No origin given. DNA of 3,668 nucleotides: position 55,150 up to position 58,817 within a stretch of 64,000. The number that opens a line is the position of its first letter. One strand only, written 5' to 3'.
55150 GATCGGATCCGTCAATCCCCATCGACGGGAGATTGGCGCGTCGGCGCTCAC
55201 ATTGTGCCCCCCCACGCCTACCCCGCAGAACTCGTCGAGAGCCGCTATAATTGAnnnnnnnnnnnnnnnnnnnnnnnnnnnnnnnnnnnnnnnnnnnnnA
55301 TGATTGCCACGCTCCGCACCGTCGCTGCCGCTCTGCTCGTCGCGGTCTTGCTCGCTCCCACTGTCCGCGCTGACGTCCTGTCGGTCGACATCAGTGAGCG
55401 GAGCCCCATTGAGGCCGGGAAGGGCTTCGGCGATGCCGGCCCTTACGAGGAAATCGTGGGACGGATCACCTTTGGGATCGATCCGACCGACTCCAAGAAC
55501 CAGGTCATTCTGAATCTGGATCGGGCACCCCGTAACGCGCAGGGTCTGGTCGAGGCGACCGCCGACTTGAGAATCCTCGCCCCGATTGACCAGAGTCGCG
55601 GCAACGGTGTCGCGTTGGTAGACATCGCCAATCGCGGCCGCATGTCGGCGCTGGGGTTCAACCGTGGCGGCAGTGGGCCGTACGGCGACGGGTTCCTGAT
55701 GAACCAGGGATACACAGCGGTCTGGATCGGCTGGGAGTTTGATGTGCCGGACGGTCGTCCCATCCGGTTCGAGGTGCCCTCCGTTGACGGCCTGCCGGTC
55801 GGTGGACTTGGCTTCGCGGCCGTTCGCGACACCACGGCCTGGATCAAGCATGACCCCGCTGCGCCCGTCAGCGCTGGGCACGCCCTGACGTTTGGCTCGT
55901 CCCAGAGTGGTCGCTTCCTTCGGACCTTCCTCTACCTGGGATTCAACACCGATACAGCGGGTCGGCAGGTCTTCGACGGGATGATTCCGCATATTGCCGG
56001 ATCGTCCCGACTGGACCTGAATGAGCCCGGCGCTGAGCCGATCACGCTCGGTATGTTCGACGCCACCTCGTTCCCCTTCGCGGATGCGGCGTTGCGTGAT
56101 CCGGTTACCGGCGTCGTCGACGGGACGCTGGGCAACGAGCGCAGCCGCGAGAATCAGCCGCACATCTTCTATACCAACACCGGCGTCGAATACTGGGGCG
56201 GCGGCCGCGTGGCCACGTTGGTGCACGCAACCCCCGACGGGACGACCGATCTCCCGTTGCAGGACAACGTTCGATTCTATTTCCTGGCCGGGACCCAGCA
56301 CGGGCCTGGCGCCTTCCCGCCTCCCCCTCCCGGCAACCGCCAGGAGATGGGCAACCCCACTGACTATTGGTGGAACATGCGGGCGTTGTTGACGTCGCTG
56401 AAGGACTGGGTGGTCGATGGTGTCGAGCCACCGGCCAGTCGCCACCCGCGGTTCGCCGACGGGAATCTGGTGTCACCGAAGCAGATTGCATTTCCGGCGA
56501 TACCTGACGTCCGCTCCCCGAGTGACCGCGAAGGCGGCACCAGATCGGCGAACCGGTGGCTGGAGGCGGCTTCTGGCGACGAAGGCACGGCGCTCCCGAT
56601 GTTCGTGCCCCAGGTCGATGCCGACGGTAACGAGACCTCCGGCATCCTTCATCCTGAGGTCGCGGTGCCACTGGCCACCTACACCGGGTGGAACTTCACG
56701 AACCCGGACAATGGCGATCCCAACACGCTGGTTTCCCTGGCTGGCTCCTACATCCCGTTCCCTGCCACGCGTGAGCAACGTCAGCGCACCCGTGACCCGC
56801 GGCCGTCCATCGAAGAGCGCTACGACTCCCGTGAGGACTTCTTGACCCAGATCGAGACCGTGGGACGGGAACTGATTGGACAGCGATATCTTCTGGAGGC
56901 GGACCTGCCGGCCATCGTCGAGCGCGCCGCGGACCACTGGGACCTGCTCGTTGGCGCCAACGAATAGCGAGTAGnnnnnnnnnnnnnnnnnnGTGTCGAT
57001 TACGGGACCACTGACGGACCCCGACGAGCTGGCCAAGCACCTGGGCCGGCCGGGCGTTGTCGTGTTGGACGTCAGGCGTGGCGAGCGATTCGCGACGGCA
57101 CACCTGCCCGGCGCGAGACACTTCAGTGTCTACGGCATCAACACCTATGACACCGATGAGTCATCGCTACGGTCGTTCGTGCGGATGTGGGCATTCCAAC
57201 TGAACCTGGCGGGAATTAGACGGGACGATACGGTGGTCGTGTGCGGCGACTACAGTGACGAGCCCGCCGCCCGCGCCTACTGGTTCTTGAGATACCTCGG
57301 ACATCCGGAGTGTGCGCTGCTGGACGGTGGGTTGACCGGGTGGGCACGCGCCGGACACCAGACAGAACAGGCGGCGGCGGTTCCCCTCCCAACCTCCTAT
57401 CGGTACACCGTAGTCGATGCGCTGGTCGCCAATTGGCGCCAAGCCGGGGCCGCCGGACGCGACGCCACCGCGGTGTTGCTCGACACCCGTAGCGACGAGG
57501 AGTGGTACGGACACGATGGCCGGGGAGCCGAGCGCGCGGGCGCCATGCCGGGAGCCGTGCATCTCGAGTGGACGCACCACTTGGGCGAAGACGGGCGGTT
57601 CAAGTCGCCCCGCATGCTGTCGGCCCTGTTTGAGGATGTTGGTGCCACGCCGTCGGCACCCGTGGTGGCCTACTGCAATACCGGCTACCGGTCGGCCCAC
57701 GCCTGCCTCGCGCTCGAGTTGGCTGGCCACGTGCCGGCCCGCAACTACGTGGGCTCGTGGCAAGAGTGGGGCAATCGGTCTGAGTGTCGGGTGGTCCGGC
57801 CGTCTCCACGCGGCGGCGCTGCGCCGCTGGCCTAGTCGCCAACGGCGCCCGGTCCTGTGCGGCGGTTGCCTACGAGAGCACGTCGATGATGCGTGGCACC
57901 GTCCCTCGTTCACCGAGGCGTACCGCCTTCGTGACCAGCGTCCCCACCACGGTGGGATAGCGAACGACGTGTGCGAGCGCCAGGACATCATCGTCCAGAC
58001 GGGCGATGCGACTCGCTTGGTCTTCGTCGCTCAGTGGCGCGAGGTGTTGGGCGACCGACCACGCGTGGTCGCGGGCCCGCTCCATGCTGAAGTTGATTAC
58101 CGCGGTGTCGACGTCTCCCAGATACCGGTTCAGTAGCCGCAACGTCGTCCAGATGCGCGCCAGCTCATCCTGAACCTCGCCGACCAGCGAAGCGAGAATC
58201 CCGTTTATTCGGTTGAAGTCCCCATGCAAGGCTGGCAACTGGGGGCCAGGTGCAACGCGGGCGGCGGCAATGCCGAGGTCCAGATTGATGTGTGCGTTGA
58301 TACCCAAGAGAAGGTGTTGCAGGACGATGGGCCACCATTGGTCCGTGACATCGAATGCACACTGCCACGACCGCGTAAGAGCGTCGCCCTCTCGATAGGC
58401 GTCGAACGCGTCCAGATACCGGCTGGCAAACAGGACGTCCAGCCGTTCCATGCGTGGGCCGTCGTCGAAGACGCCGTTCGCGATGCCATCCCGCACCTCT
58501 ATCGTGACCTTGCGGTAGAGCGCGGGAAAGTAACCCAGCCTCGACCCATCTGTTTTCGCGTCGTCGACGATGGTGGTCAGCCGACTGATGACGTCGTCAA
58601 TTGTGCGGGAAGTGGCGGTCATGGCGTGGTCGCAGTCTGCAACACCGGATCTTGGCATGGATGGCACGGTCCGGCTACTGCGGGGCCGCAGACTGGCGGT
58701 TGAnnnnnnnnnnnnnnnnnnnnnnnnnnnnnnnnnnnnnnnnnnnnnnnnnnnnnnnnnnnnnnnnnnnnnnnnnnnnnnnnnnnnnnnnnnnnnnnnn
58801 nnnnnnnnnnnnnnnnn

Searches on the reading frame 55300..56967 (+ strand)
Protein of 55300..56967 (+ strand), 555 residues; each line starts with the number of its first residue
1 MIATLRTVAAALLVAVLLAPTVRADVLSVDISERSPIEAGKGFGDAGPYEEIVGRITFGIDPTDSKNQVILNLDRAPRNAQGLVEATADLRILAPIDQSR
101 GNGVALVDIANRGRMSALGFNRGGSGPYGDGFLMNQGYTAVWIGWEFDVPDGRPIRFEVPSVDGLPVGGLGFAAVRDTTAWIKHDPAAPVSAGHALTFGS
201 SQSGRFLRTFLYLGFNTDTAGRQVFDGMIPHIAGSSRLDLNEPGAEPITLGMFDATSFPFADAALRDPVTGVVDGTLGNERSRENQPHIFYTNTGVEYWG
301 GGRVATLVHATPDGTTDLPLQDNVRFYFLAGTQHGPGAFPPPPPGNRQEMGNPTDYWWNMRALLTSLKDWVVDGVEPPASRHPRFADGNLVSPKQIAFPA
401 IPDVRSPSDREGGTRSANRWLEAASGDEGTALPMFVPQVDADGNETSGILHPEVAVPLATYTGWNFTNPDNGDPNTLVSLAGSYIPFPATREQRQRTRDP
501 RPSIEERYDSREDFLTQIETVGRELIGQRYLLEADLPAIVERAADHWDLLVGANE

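Call 78: search_protein_families(library=pfam, proteins=[window:55300-56967:+], max_evalue=0.0001)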
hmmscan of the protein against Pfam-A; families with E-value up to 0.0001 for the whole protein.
window:55300-56967:+ (555 aa): 1 family
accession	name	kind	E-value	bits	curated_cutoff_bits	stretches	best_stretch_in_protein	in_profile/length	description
PF20091.5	Abhydrolase_10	-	2.5e-35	122.7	23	1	95-540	72-428/429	Alpha/beta hydrolase domain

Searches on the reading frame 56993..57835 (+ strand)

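Call 3: search_protein_families(library=pfam, proteins=[window:56993-57835:+], max_evalue=0.01)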
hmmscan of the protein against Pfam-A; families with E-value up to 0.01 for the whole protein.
window:56993-57835:+ (280 aa): 1 family
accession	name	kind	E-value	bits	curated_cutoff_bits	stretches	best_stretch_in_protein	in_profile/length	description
PF00581.25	Rhodanese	-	1.4e-32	112.6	22.2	2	10-119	2-101/102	Rhodanese-like domain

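Call 4: search_protein_families(library=ncbifam, proteins=[window:56993-57835:+], max_evalue=0.01)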
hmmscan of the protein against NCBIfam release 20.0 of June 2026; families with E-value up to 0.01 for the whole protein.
window:56993-57835:+ (280 aa): 7 families
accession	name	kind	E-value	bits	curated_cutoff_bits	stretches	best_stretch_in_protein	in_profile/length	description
NF008557.0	PRK11493.1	equivalog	1.2e-28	100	250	1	32-268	41-278/281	3-mercaptopyruvate sulfurtransferase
NF040901.1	SeO3_TeO2_ExtH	equivalog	2.9e-14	52.9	200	2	21-131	68-188/430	selenite/tellurite reduction operon rhodanese-like protein ExtH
NF041203.1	rhodanese_LYCAU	equivalog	3e-07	30.1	115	0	9-37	24-52/126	rhodanese-related (seleno)protein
NF045521.1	rhoda_near_glyco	subfamily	3.2e-07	30.2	145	1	221-263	70-112/144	rhodanese homology domain-containing protein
NF006444.0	PRK08762.1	equivalog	1.2e-06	27.4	449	0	214-263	62-111/387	molybdopterin-synthase adenylyltransferase MoeB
NF001195.0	PRK00162.1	equivalog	0.0024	18.1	102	0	16-124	15-103/108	thiosulfate sulfurtransferase GlpE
NF033833.0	rhodan_ChrE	equivalog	0.0031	17.5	120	0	221-262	59-100/108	rhodanese family chromate resistance protein ChrE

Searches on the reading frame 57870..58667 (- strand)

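Call 3: search_protein_families(library=pfam, proteins=[window:57870-58667:-], max_evalue=0.01)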
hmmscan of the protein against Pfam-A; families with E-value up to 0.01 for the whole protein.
window:57870-58667:- (265 aa): 1 family
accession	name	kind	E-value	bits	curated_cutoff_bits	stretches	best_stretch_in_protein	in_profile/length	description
PF19458.4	DUF5995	-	1.7e-77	260.1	27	1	23-235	1-222/225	Family of unknown function (DUF5995)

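Call 4: search_protein_families(library=ncbifam, proteins=[window:57870-58667:-], max_evalue=0.01)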
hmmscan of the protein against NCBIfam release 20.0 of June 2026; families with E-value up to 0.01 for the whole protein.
window:57870-58667:- (265 aa): 0 families
